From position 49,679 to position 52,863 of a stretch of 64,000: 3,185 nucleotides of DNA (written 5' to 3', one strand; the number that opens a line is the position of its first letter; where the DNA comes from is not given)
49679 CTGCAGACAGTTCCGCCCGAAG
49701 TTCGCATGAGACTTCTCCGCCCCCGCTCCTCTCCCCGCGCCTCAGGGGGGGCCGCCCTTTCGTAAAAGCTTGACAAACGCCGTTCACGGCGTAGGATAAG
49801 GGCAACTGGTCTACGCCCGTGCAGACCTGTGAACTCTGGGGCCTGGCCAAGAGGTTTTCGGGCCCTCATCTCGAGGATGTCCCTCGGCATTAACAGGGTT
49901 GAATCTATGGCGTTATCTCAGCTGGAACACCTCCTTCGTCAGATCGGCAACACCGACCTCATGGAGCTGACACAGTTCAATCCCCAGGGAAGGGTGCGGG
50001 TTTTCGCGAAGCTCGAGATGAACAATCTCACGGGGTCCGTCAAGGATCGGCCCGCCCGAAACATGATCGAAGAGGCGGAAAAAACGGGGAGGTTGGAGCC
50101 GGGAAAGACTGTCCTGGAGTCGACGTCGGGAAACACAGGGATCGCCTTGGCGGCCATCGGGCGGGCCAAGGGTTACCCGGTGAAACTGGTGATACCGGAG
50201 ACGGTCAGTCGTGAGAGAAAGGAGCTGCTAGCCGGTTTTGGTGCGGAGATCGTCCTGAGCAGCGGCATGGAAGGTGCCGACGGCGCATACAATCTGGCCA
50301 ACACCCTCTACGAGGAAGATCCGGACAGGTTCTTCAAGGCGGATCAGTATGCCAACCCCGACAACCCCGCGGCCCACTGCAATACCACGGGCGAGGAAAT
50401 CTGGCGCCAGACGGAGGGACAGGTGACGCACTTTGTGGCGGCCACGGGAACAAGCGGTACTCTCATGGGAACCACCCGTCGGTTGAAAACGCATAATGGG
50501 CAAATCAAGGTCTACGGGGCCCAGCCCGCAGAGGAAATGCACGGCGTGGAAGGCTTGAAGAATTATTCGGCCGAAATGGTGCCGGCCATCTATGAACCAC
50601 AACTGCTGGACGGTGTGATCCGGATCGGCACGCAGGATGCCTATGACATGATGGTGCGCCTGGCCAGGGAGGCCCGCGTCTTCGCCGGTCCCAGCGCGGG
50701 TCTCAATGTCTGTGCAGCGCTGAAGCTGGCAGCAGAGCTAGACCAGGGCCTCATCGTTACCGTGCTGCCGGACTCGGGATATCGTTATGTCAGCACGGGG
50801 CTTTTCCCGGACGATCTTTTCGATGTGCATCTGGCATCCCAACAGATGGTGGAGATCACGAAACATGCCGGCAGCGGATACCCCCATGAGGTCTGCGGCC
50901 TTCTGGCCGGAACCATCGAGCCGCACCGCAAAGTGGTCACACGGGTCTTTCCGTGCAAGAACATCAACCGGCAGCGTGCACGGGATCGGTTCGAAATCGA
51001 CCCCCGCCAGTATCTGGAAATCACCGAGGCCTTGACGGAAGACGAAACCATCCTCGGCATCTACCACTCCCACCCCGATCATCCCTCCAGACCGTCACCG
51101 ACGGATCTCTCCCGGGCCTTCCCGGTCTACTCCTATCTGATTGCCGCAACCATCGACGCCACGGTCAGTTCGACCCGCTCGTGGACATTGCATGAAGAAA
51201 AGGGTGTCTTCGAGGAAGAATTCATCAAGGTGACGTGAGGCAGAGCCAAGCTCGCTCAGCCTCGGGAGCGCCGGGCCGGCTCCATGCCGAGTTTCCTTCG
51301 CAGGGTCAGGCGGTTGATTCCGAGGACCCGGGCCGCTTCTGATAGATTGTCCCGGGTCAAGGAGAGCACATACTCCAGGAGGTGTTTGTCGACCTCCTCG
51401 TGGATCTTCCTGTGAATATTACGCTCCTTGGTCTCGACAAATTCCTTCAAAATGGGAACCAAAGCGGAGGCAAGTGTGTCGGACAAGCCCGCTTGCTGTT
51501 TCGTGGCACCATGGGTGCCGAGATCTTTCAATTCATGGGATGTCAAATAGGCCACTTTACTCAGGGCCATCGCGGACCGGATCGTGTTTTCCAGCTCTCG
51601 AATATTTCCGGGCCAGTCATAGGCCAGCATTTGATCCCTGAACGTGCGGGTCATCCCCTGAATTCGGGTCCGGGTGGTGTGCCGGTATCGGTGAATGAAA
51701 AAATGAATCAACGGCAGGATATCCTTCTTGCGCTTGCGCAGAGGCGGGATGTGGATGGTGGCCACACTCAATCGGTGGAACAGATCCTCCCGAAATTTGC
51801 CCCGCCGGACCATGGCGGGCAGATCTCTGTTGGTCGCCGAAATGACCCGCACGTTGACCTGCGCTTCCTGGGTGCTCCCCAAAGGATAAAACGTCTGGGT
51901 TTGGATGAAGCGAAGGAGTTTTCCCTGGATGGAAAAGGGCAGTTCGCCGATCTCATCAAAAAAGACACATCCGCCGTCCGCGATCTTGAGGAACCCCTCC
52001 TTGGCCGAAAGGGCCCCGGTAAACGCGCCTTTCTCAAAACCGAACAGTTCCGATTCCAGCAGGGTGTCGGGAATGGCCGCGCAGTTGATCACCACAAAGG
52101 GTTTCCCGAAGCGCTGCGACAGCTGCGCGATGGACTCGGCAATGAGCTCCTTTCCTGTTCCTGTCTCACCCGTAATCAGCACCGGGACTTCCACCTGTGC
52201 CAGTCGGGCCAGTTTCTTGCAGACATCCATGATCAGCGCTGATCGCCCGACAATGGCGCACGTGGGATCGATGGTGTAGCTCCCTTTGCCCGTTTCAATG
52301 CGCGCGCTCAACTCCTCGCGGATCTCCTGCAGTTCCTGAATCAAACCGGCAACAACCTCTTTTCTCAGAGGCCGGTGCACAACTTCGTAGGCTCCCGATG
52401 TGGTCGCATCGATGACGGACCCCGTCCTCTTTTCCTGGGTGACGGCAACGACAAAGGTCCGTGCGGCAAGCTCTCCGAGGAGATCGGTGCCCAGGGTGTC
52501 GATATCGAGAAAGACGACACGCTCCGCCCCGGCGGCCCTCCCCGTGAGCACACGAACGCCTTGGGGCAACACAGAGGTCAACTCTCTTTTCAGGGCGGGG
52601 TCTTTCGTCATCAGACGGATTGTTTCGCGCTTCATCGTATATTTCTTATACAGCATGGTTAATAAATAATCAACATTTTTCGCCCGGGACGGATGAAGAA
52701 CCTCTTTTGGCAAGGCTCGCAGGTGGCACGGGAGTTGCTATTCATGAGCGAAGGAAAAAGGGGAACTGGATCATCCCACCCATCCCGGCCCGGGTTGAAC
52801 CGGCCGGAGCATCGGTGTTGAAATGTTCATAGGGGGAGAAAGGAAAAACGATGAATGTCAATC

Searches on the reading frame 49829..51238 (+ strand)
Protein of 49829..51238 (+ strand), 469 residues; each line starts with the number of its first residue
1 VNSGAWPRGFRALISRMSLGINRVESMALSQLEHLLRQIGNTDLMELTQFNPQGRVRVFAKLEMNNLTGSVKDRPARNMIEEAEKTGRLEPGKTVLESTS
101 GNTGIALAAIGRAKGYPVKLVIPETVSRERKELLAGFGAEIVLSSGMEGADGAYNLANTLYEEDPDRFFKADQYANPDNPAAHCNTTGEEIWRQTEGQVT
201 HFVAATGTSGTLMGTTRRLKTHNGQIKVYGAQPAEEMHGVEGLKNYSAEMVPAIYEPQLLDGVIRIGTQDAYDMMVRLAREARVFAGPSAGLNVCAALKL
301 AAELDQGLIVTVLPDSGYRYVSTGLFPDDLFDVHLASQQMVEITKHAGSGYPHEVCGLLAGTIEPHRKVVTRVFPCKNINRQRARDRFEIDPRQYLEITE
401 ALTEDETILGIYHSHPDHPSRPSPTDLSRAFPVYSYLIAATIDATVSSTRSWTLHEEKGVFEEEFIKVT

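Call 34: search_protein_families(library=pfam, proteins=[window:49829-51238:+])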
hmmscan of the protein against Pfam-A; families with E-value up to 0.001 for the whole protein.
window:49829-51238:+ (469 aa): 3 families
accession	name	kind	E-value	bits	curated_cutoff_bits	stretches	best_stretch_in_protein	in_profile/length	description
PF00291.31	PALP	-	1.1e-66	225.6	35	1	37-315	3-295/295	Pyridoxal-phosphate dependent enzyme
PF14464.11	Prok-JAB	-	1.5e-21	76.8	25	1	342-454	7-113/114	Prokaryotic homologs of the JAB domain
PF01398.27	JAB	-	1.2e-10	41.7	22.5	1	333-428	6-106/117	JAB1/Mov34/MPN/PAD-1 ubiquitin protease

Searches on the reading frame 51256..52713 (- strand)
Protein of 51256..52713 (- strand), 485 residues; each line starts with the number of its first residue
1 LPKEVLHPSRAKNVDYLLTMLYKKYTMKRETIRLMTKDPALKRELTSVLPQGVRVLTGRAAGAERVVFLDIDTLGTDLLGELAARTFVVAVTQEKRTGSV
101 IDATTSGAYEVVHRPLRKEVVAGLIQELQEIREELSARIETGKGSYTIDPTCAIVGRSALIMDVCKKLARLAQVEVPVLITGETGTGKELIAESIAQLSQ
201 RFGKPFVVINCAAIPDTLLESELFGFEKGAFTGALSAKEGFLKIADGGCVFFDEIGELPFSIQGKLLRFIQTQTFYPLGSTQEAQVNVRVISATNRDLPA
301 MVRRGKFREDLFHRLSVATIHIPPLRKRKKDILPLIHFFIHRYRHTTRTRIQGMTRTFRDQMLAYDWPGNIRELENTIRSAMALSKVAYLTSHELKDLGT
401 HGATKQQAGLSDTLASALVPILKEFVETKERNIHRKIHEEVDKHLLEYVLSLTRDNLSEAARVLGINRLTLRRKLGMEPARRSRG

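Call 34: search_protein_families(library=pfam, proteins=[window:51256-52713:-])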
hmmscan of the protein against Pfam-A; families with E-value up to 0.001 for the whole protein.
window:51256-52713:- (485 aa): 6 families
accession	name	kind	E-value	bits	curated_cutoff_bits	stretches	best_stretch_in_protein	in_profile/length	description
PF00158.32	Sigma54_activat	-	3.2e-65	219.4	20.2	1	154-321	1-168/168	Sigma-54 interaction domain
PF14532.12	Sigma54_activ_2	-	1.2e-25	90.8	25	1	155-325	1-138/138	Sigma-54 interaction domain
PF25601.1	AAA_lid_14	-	1.1e-19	70.5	27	1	326-405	1-80/87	AAA+ ATPase lid domain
PF02954.25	HTH_8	-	9.8e-08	32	22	1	439-475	3-39/42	Bacterial regulatory protein, Fis family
PF07728.20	AAA_5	-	1.2e-07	32.2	22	1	177-296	1-123/139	AAA domain (dynein-related subfamily)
PF00004.35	AAA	-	4.6e-05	24.3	21.2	1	178-311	1-127/131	ATPase family associated with various cellular activities (AAA)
